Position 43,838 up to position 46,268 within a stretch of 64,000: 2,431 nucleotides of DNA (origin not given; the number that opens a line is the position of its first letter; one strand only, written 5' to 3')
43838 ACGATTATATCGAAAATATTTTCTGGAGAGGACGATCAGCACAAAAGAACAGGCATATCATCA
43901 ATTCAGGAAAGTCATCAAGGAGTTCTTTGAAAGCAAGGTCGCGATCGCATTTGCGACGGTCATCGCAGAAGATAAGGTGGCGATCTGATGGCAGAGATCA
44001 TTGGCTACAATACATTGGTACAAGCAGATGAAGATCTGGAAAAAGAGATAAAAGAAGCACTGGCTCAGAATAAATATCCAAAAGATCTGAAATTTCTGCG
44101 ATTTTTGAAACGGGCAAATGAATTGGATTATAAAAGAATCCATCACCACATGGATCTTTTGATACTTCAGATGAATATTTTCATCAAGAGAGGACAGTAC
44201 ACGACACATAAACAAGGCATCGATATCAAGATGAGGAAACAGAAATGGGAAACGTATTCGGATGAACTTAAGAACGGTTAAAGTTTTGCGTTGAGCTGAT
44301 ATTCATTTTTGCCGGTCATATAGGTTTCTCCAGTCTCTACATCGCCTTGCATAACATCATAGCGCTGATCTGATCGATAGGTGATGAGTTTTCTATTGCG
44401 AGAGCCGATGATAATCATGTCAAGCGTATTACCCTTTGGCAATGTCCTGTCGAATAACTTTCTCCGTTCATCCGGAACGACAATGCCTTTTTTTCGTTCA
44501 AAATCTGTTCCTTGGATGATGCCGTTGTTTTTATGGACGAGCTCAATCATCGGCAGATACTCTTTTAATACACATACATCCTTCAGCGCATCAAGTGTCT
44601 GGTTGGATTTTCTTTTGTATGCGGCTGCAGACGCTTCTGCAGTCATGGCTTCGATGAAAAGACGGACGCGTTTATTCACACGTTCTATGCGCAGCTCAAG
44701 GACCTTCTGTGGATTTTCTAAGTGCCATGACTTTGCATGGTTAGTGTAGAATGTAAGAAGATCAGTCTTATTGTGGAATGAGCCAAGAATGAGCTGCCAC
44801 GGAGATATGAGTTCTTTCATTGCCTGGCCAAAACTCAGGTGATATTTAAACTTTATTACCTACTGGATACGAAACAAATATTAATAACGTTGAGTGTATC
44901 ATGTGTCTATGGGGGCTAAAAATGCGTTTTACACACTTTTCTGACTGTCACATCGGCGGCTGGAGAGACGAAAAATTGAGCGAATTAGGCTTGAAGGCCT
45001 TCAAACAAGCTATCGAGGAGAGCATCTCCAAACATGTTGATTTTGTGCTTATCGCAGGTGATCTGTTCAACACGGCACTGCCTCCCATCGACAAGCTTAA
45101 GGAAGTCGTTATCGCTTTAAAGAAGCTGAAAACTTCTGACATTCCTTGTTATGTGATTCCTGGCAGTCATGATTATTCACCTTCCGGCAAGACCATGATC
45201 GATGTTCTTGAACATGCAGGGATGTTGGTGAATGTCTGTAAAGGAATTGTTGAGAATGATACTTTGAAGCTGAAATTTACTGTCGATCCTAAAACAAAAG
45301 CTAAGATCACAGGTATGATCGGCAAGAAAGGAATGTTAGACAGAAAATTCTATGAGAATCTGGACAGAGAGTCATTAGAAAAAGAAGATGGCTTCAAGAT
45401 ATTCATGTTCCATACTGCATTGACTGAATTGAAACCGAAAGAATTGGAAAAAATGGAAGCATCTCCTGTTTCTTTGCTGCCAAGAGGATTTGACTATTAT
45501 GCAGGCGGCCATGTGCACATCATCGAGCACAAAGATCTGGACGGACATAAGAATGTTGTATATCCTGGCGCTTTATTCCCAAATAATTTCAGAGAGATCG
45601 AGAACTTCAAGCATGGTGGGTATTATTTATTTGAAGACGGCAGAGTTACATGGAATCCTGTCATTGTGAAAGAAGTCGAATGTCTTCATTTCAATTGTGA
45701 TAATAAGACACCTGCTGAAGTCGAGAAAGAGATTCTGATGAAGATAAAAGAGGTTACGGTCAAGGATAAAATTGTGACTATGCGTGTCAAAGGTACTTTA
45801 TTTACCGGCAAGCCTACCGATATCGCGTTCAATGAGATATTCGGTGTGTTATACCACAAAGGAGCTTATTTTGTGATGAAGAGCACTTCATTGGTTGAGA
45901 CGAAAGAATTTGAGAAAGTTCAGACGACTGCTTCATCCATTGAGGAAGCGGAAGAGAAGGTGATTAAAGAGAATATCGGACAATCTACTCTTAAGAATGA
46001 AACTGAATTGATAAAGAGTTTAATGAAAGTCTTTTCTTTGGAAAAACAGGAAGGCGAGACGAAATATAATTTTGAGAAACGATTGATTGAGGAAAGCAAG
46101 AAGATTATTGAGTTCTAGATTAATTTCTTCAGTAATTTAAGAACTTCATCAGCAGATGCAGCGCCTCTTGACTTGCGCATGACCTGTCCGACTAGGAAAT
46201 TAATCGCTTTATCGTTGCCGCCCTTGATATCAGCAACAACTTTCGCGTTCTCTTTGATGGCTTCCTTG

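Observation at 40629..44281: Six-gene translationally coupled cassette around a HerA-type ATPase: HTH protein, PIN-like nuclease, mini Zn-ribbon, HerA-like ATPase and two small helical proteins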

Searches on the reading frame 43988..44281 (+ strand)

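Call 3: search_protein_families(library=pfam, proteins=[window:43988-44281:+], max_evalue=0.1)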
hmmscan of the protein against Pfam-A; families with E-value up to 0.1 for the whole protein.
window:43988-44281:+ (97 aa): 1 family
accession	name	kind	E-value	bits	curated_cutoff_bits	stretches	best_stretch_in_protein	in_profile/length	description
PF00439.30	Bromodomain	-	0.026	14.9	21.7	1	32-74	13-54/84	Bromodomain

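Call 4: search_protein_families(library=ncbifam, proteins=[window:43988-44281:+], max_evalue=0.1)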
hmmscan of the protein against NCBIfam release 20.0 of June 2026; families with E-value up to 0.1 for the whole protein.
window:43988-44281:+ (97 aa): 1 family
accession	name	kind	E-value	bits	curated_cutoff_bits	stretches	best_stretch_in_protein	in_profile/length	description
NF005122.0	PRK06556.1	equivalog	0.0053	14.5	859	1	34-75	383-424/960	vitamin B12-dependent ribonucleotide reductase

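Call 5: search_protein_families(library=padloc, proteins=[window:43988-44281:+], max_evalue=0.1)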
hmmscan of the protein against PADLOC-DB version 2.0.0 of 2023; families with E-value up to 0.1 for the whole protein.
window:43988-44281:+ (97 aa): 0 families

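Call 54: search_protein_families(library=phrogs, proteins=[window:43988-44281:+], max_evalue=0.01)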
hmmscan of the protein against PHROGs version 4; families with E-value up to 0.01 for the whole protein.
window:43988-44281:+ (97 aa): 0 families

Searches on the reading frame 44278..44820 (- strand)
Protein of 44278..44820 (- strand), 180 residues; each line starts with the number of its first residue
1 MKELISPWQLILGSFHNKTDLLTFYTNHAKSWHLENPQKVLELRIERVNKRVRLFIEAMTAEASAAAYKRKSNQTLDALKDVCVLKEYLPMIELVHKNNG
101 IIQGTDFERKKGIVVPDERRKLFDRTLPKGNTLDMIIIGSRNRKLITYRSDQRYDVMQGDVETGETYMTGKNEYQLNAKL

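Call 3: search_protein_families(library=pfam, proteins=[window:44278-44820:-], max_evalue=0.1)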
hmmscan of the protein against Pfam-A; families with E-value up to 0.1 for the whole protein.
window:44278-44820:- (180 aa): 0 families

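Call 4: search_protein_families(library=ncbifam, proteins=[window:44278-44820:-], max_evalue=0.1)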
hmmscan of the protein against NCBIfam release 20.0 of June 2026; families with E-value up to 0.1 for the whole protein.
window:44278-44820:- (180 aa): 1 family
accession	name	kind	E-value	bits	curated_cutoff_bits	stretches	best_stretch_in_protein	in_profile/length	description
NF009087.0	PRK12422.1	equivalog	0.027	13.6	657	1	18-92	273-347/455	chromosomal replication initiator protein DnaA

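Call 5: search_protein_families(library=padloc, proteins=[window:44278-44820:-], max_evalue=0.1)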
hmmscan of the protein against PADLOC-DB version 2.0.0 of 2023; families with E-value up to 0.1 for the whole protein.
window:44278-44820:- (180 aa): 0 families

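Call 54: search_protein_families(library=phrogs, proteins=[window:44278-44820:-], max_evalue=0.01)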
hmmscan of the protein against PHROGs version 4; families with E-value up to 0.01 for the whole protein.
window:44278-44820:- (180 aa): 0 families

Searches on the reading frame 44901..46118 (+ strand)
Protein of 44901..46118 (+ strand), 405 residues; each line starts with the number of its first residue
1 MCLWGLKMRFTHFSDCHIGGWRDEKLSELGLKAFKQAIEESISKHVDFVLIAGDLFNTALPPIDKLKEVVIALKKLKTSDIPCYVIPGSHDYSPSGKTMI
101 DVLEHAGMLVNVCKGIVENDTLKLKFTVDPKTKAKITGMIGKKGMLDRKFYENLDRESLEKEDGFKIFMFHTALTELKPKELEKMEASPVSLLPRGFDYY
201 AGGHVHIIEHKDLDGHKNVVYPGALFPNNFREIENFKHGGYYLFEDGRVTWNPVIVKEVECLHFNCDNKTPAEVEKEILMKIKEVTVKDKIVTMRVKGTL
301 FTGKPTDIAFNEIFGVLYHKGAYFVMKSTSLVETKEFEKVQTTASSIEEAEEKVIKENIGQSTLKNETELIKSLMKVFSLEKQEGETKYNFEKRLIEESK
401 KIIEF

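Call 3: search_protein_families(library=pfam, proteins=[window:44901-46118:+], max_evalue=0.1)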
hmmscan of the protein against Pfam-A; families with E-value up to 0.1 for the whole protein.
window:44901-46118:+ (405 aa): 3 families
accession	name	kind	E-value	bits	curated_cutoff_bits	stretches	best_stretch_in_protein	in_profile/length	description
PF00149.33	Metallophos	-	1.4e-15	58.7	21.5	1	8-206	1-189/191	Calcineurin-like phosphoesterase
PF12850.12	Metallophos_2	-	6.9e-08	33.1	27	1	8-231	1-141/154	Calcineurin-like phosphoesterase superfamily domain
PF17352.7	MFS18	-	0.024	15.3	25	1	57-101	16-60/96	Male Flower Specific protein 18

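Call 4: search_protein_families(library=ncbifam, proteins=[window:44901-46118:+], max_evalue=0.1)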
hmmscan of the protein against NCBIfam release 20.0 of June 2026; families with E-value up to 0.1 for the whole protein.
window:44901-46118:+ (405 aa): 11 families
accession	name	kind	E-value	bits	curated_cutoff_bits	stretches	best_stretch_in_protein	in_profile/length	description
NF041029.1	Mre11_Pyroc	equivalog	1.5e-26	93.2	600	1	8-393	1-399/438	DNA double-strand break repair protein Mre11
NF041031.1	Mre11_Sulfo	equivalog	9e-23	81.1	500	1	10-374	2-355/374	DNA double-strand break repair protein Mre11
TIGR00619.1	sbcd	subfamily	5.3e-17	62.4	77.65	2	8-110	1-105/252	exonuclease subunit SbcD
NF041030.1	Mre11_Halo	equivalog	3.1e-12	46.3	550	1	9-109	3-104/361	DNA double-strand break repair protein Mre11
NF008206.2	PRK10966.1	equivalog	6.2e-08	32.1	450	1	8-94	1-88/380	exonuclease subunit SbcD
TIGR00583.1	mre11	equivalog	2.5e-06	26.7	434.6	2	14-83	10-80/405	DNA repair protein (mre11)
NF041753.2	sbcd_Staph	equivalog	0.00075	18.4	480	1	8-91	1-86/375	exonuclease subunit SbcD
NF008359.0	PRK11148.1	equivalog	0.0014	18.2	225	1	9-109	16-111/275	3',5'-cyclic-AMP phosphodiesterase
TIGR03729.1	acc_ester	subfamily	0.0072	15.7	148.25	1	31-95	21-75/239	putative phosphoesterase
NF003743.0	PRK05340.1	equivalog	0.0073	15.5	134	1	31-92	20-83/242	UDP-2,3-diacylglucosamine diphosphatase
NF041754.1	sbcd_Bac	equivalog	0.054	12.7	750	0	8-92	1-87/390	exonuclease subunit SbcD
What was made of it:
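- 44922..46118 (+): Mre11 nuclease homologue (398 aa from the conserved start). It is the strongest conserved neighbour of HerA. NCBIfam Mre11_Pyroc aligns full-length at 1.5e-26 (calls 3, 4).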

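Call 5: search_protein_families(library=padloc, proteins=[window:44901-46118:+], max_evalue=0.1)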
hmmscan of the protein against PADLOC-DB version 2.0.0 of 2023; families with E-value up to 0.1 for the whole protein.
window:44901-46118:+ (405 aa): 0 families

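Call 50: search_solved_structures(query=window:44901-46118:+, max_evalue=0.001)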
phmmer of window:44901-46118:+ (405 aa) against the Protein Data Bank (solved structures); distinct sequences matched with E-value up to 0.001: 21.
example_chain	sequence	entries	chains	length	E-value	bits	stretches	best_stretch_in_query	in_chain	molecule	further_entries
4hd0_A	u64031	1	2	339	6.6e-23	84.8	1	8-234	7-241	DNA double-strand break repair protein Mre11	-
1ii7_A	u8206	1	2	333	2e-22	83.2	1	8-234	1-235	Mre11 nuclease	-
3dsc_A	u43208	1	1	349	2.3e-22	83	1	8-234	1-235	DNA double-strand break repair protein mre11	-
3dsd_A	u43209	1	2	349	4e-21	79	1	8-234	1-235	DNA double-strand break repair protein mre11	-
1s8e_A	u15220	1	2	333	1.2e-19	74.1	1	8-234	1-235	exonuclease putative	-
3auz_A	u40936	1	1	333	1.4e-10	44.2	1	5-268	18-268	DNA double-strand break repair protein mre11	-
4o24_A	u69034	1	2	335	1.4e-10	44.2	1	8-237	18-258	Exonuclease, putative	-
2q8u_A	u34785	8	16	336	1.5e-10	44.2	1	8-237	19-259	Exonuclease, putative | Nuclease SbcCD subunit D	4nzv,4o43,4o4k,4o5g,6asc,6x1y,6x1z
4tug_C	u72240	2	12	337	2.1e-10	43.7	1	5-268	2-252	DNA double-strand break repair protein Mre11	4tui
3av0_A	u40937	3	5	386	2.4e-10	43.5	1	5-268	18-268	DNA double-strand break repair protein mre11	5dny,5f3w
3qg5_C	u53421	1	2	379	3e-10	43.2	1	8-237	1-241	Mre11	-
3thn_A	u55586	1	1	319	2.3e-09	40.3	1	8-237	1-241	Exonuclease, putative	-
3tho_B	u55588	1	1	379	3.7e-09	39.6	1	8-237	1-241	Exonuclease, putative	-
4lty_C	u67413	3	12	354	8.8e-06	28.5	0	8-93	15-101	Exonuclease subunit SbcD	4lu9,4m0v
6s6v_A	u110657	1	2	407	1.9e-05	27.4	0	8-93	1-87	Nuclease SbcCD subunit D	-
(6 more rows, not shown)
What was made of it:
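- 44922..46118 (+): PDB P. furiosus Mre11 1ii7/4hd0 at about 1e-22 (call 50).
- On Mre11/SbcD nuclease: PDB Mre11 at 1e-22 (call 50).
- Checked: Its best solved-structure match is P. furiosus Mre11 at about 1e-22 (calls 4, 50).
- Mre11 identity in calls 4 and 50.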
